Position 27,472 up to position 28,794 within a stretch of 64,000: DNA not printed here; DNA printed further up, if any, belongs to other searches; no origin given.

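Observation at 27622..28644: Lipoprotein built from about 12 tandem four-cysteine repeats (about 15 percent Cys)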

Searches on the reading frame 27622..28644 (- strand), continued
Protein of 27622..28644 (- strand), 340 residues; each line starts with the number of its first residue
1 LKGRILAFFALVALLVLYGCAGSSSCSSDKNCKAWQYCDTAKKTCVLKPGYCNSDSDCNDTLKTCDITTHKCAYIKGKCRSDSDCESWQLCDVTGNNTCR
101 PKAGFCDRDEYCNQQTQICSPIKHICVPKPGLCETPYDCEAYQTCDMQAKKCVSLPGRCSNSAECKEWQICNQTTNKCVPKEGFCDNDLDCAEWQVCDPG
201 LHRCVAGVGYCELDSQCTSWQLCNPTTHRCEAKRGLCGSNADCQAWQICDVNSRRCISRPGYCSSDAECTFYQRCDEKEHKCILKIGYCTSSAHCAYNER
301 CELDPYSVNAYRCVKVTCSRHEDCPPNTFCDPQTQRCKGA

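Call 51: search_protein_families(library=ncbifam, proteins=[P0003, P0006, P0008, P0009, P0014, P0016, P0005, P0012, P0007, P0010], max_evalue=0.01)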
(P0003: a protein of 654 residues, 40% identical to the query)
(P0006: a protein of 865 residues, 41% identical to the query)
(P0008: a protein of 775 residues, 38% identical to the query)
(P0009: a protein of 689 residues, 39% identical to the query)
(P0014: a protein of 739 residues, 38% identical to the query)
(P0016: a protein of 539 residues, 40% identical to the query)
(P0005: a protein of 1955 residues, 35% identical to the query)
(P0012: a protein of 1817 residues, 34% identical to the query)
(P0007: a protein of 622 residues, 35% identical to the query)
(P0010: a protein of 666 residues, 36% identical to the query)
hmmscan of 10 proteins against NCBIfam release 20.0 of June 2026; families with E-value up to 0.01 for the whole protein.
P0003 (654 aa): 0 families

P0006 (865 aa): 0 families

P0008 (775 aa): 0 families

P0009 (689 aa): 0 families

P0014 (739 aa): 0 families

P0016 (539 aa): 0 families

P0005 (1955 aa): 1 family
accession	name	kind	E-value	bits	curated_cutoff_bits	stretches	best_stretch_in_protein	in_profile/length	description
NF045500.1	Omp28_seleno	equivalog_domain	1.5e-09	37.7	200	2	1771-1808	271-308/377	Omp28-related selenoprotein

P0012 (1817 aa): 0 families

P0007 (622 aa): 1 family
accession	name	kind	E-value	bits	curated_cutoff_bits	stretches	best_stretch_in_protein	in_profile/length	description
TIGR04201.1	Myxo_Cys_RPT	repeat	1.1e-05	25.3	25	2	183-198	5-20/22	Cys-rich repeat-containing protein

P0010 (666 aa): 0 families

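Call 54: search_protein_families(library=ncbifam, proteins=[P0034, P0037, P0049, P0058, P0062, P0073, P0082, P0089, P0093, P0097], max_evalue=0.01)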
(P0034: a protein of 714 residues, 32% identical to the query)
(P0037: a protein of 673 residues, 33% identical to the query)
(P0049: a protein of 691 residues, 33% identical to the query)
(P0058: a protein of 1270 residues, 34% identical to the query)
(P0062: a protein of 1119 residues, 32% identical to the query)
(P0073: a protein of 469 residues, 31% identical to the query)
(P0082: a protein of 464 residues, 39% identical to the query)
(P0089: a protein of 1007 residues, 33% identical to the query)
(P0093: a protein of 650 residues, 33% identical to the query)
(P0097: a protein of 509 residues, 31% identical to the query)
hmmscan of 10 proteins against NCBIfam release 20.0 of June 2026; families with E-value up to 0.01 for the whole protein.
P0034 (714 aa): 0 families

P0037 (673 aa): 1 family
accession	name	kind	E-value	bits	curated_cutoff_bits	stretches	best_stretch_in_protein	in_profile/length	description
NF033759.1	exchanger_TraA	exception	0.0015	17.2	750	1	3-185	307-457/666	outer membrane exchange protein TraA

P0049 (691 aa): 0 families

P0058 (1270 aa): 0 families

P0062 (1119 aa): 0 families

P0073 (469 aa): 0 families

P0082 (464 aa): 2 families
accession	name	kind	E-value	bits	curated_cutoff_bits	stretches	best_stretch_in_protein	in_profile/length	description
TIGR04201.1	Myxo_Cys_RPT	repeat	1.5e-12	47.1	25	2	130-147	2-19/22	Cys-rich repeat-containing protein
NF033759.1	exchanger_TraA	exception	1e-09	37.6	750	1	184-334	306-445/666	outer membrane exchange protein TraA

P0089 (1007 aa): 2 families
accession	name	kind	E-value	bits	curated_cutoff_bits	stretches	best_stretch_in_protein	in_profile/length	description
NF033759.1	exchanger_TraA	exception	2.9e-11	42.7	750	3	420-507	305-385/666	outer membrane exchange protein TraA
TIGR04201.1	Myxo_Cys_RPT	repeat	1.2e-08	34.7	25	1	397-413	5-21/22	Cys-rich repeat-containing protein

P0093 (650 aa): 2 families
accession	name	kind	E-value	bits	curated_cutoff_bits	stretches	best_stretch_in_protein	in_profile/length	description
TIGR04201.1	Myxo_Cys_RPT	repeat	6.7e-10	38.7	25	2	272-289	1-18/22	Cys-rich repeat-containing protein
NF033759.1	exchanger_TraA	exception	3.5e-05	22.6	750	1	224-376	306-445/666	outer membrane exchange protein TraA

P0097 (509 aa): 1 family
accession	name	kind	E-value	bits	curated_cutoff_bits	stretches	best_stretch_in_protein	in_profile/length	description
TIGR04201.1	Myxo_Cys_RPT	repeat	3.5e-12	45.9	25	4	334-350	3-19/22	Cys-rich repeat-containing protein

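Call 60: search_protein_families(library=pfam, proteins=[P0152, P0155, P0156, P0157, P0159, P0160, P0002, P0004, L012:787-1638:+, L013:1139-1975:+], max_evalue=0.01)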
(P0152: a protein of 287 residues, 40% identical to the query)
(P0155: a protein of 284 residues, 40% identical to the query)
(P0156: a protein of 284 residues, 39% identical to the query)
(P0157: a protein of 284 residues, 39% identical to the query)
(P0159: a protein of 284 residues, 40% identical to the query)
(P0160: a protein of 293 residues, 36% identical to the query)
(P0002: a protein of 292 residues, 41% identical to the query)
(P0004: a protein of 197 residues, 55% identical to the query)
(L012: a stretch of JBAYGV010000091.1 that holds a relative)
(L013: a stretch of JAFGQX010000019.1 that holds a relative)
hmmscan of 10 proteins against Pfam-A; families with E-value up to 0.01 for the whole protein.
P0152 (287 aa): 1 family
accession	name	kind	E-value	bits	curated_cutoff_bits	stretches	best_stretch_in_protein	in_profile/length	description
PF19232.4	DUF5885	-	4.2e-07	30.1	33.2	1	138-216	34-109/265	Family of unknown function (DUF5885)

P0155 (284 aa): 1 family
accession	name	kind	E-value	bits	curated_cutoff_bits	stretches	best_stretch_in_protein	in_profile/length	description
PF19232.4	DUF5885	-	5.4e-09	36.3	33.2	1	166-212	62-108/265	Family of unknown function (DUF5885)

P0156 (284 aa): 1 family
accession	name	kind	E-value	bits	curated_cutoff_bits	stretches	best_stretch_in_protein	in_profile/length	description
PF19232.4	DUF5885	-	2.6e-08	34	33.2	1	165-214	61-110/265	Family of unknown function (DUF5885)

P0157 (284 aa): 1 family
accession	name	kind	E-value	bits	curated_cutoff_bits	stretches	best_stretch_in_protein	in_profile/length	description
PF19232.4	DUF5885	-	2.5e-09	37.4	33.2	1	166-210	62-106/265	Family of unknown function (DUF5885)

P0159 (284 aa): 1 family
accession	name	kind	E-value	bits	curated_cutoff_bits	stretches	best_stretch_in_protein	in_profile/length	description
PF19232.4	DUF5885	-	1.4e-06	28.4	33.2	1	166-210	62-106/265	Family of unknown function (DUF5885)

P0160 (293 aa): 1 family
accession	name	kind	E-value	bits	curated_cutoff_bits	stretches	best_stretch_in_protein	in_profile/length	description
PF19232.4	DUF5885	-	2.1e-06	27.8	33.2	0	70-119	67-117/265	Family of unknown function (DUF5885)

P0002 (292 aa): 1 family
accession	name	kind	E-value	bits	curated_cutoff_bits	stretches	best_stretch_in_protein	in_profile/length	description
PF19232.4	DUF5885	-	0.00048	20.1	33.2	0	89-180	13-99/265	Family of unknown function (DUF5885)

P0004 (197 aa): 1 family
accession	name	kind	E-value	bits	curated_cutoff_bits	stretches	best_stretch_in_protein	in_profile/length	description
PF19232.4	DUF5885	-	8.6e-07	29.1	33.2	0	124-196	34-103/265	Family of unknown function (DUF5885)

L012:787-1638:+ (284 aa): 1 family
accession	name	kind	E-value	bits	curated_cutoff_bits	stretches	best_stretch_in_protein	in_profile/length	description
PF19232.4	DUF5885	-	9.6e-13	48.6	33.2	3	96-185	23-108/265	Family of unknown function (DUF5885)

L013:1139-1975:+ (279 aa): 2 families
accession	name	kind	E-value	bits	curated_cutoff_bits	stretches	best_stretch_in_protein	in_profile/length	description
PF19232.4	DUF5885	-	1.4e-12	48.1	33.2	2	207-278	34-102/265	Family of unknown function (DUF5885)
PF04706.18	Dickkopf_N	-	4.7e-07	30.5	25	0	232-273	1-47/51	Dickkopf N-terminal cysteine-rich region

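Call 61: find_encoding_contigs(protein=P0160, flank=8000, max_places=3)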
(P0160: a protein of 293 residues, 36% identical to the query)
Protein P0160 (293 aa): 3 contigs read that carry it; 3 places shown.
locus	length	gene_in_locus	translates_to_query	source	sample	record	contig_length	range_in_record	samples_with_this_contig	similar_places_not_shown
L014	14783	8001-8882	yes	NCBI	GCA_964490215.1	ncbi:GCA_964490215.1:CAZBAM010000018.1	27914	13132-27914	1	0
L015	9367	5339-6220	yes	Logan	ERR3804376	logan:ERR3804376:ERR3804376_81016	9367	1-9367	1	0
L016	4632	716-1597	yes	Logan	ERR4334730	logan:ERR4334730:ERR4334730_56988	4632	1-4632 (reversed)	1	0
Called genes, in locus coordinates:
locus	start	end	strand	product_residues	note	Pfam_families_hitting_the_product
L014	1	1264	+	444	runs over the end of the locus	PF00939:Na_sulph_symp, PF03600:CitMHS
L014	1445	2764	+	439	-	PF02881:SRP54_N, PF00448:SRP54, PF13401:AAA_22 (weak), PF01656:CbiA (weak), PF02978:SRP_SPB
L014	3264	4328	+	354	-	-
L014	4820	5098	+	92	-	-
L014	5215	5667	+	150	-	-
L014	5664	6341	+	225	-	-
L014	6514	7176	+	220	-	PF00702:Hydrolase, PF13419:HAD_2, PF13242:Hydrolase_like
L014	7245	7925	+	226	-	-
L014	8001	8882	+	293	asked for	PF19232:DUF5885 (faint)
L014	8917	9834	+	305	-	PF01261:AP_endonuc_2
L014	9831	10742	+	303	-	-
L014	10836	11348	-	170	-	PF07719:TPR_2 (faint), PF13428:TPR_14 (faint), PF13432:TPR_16 (faint), PF00515:TPR_1 (faint), PF14559:TPR_19 (faint), PF13181:TPR_8 (faint)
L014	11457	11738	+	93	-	-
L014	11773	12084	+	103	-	-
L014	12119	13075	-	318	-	PF02540:NAD_synthase (faint), PF01507:PAPS_reduct (weak), PF06508:QueC (faint), PF00958:GMP_synt_C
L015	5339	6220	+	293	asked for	PF19232:DUF5885 (faint)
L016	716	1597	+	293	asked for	PF19232:DUF5885 (faint)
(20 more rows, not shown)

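Call 67: list_cluster_members(proteins=[P0003, P0005, P0006, P0007, P0009, P0010, P0012, P0016, P0021, P0082])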
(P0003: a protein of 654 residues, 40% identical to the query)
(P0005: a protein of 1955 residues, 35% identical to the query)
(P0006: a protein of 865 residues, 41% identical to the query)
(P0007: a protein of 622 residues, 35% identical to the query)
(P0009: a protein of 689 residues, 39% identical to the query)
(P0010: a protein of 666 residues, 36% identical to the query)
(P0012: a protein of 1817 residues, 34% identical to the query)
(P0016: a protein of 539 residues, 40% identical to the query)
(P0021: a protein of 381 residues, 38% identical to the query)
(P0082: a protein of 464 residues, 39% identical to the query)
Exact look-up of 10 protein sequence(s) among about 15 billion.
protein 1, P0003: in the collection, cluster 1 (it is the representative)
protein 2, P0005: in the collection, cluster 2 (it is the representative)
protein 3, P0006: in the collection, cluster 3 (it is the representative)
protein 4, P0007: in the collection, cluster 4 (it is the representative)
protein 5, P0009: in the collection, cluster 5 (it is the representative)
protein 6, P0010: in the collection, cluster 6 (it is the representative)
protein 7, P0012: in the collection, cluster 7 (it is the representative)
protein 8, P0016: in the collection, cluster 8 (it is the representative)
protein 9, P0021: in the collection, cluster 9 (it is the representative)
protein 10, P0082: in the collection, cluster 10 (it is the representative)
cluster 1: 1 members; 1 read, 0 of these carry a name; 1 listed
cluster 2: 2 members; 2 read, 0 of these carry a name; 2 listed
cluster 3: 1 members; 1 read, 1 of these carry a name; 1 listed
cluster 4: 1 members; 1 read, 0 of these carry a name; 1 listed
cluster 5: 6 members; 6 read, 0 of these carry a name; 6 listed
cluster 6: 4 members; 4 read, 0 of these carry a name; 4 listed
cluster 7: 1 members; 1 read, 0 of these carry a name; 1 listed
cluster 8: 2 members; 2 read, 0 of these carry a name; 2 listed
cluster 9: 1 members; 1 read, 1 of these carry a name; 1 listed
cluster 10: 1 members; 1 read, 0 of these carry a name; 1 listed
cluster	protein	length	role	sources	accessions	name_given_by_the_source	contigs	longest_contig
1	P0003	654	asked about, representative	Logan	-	-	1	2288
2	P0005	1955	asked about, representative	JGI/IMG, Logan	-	-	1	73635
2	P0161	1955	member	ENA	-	-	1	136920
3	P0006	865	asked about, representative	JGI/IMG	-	hypothetical protein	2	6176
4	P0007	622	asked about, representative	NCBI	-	-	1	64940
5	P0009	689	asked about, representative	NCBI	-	-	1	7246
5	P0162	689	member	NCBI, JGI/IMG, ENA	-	-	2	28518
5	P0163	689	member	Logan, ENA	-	-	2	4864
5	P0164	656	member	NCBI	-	-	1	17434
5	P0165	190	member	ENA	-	-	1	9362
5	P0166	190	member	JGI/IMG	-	-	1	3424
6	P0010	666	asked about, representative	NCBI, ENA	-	-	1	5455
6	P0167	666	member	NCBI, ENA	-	-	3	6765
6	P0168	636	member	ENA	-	-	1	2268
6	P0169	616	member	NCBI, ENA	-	-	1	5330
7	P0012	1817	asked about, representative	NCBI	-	-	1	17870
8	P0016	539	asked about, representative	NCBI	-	-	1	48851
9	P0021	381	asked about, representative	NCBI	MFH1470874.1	MAG: hypothetical protein ABIF01_03950, partial [Candidatus Micrarchaeota archaeon]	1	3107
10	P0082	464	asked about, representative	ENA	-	-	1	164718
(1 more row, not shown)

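Call 68: find_homologous_proteins(query=P0007, max_evalue=0.00001)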
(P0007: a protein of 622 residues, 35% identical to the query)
Query P0007 (622 aa): 3 proteins with E <= 0.00001 among 6605 candidates.
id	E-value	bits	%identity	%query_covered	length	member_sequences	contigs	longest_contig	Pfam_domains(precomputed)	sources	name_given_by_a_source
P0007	0.0e+0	1498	100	100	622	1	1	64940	PF19232.5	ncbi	-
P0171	9.3e-233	793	55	99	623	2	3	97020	-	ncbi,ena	-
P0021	7.2e-118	413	48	60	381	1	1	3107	-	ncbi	ncbi:MAG: hypothetical protein ABIF01_03950, partial [Candidatus Micrarchaeota archaeon]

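Call 70: find_encoding_contigs(protein=P0007, flank=8000, max_places=2)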
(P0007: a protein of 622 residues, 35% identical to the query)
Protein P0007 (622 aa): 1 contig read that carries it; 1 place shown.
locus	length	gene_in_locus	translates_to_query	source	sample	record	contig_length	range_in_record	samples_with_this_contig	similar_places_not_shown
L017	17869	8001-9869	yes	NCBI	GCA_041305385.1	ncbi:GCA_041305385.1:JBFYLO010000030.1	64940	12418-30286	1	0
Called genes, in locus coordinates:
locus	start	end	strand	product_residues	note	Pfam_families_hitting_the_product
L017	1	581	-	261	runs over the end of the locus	PF00482:T2SSF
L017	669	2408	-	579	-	PF00437:T2SSE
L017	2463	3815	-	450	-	PF01523:PmbA_TldD_1st, PF19290:PmbA_TldD_2nd (weak), PF19289:PmbA_TldD_3rd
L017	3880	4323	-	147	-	-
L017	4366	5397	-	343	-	PF05343:Peptidase_M42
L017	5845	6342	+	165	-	-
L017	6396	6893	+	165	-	-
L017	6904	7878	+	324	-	PF05448:AXE1, PF01738:DLH (weak), PF00561:Abhydrolase_1, PF12146:Hydrolase_4, PF12697:Abhydrolase_6 (faint)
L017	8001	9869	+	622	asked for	PF19232:DUF5885 (faint)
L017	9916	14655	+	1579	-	-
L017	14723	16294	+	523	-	PF01850:PIN, PF00437:T2SSE (faint)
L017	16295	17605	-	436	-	PF04851:ResIII, PF00270:DEAD, PF00271:Helicase_C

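Call 80: predict_structure(alignment_id=A6)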
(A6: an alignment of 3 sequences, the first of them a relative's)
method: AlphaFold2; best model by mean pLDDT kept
length: 622 residues; sequences in the alignment: 3
mean_pLDDT: 51.4   pTM: 0.26
mean pLDDT of the five models: 51.4, 50.9, 44.8, 43.8, 40.7
residues with pLDDT >= 90: 0; 70-90: 146; 50-70: 167; < 50: 309
segments of 3 or more residues with pLDDT < 50: 1-24, 204-369, 371-380, 384-387, 392-454, 463-469, 524-541, 620-622
pLDDT, mean of each block of 10 residues (from residue 1): 44 37 58 78 77 72 72 71 74 74 74 75 73 71 74 75 79 76 63 61 42 31 30 28 29 37 34 30 36 31 34 33 31 31 29 41 45 47 49 44 37 31 24 22 27 53 45 59 64 57 62 53 42 32 53 61 62 59 57 67 63 65 38
secondary structure, 60 per line:
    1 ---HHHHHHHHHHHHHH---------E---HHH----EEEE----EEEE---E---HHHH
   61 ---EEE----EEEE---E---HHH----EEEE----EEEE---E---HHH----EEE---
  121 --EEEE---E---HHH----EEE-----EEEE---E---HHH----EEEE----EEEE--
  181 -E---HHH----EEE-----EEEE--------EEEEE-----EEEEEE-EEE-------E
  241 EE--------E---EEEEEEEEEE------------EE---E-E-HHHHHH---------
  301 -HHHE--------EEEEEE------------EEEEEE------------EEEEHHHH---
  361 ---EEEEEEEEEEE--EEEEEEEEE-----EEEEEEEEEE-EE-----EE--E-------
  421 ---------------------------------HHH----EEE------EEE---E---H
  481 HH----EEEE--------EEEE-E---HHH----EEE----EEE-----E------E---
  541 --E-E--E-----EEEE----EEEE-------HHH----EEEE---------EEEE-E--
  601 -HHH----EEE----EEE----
elements in order: H4-17 E38-41 E46-49 H57-60 E64-66 E71-74 E89-92 E97-100 E115-117 E123-126 E141-143 E149-152 E167-170 E175-178 E193-195 E201-204 E213-217 E223-228 E230-232 E240-242 E255-264 H286-291 E314-319 E332-337 E350-353 H354-357 E364-374 E377-385 E391-400 E461-463 E470-472 E487-490 E499-502 E515-517 E522-524 E554-557 E562-565 E580-583 E593-596 E609-611 E616-618

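Call 83: fold_search(model_id=the predicted structure, library=viral)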
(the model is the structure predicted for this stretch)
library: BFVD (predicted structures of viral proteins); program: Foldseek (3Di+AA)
matches with E <= 10: 274; with E <= 0.001: 35
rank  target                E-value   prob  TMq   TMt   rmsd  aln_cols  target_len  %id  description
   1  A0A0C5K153            1.1e-12  1.00  0.19  0.08  31.6       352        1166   21  (no name in the UniProt tables at hand)
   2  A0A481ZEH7            1.9e-12  1.00  0.16  0.22  22.7       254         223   22  Transmembrane protein [Pithovirus LCPAC404]
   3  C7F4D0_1              7.7e-12  1.00  0.14  0.06  45.1       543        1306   16  (no name in the UniProt tables at hand)
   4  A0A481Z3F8            2.9e-11  1.00  0.13  0.12  37.9       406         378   20  Transmembrane protein [Pithovirus LCPAC103]
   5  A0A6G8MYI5            9.9e-11  1.00  0.13  0.13  37.6       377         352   20  Uncharacterized protein [Cedratvirus kamchatka]
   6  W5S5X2                3.5e-09  1.00  0.14  0.12  43.6       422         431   17  EGF-like domain protein [Pithovirus sibericum]
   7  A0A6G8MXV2            9.3e-09  1.00  0.14  0.13  36.2       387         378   20  Membrane protein [Cedratvirus kamchatka]
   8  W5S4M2                2.4e-08  1.00  0.10  0.08  20.7       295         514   22  Uncharacterized protein [Pithovirus sibericum]
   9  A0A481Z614            6.5e-07  1.00  0.18  0.14  21.6       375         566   19  Transmembrane protein [Pithovirus LCPAC201]
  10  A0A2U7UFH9            1.7e-06  0.99  0.13  0.13  19.0       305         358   17  FliL incomplete domain containing protein [Pandoravirus macleodensis]
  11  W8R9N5                1.7e-06  0.96  0.10  0.12  28.3       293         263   18  Uncharacterized protein [Chloriridovirus anopheles1]
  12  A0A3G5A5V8            3.3e-06  0.87  0.09  0.06  27.7       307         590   16  Uncharacterized protein [Harvfovirus sp.]
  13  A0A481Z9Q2            4.2e-06  0.99  0.11  0.15  26.5       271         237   22  Transmembrane protein [Pithovirus LCPAC304]
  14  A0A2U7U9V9            5.7e-06  1.00  0.18  0.16  11.3       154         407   28  Uncharacterized protein [Pandoravirus quercus]
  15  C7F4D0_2              9.3e-06  0.89  0.13  0.06  32.7       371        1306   18  (no name in the UniProt tables at hand)
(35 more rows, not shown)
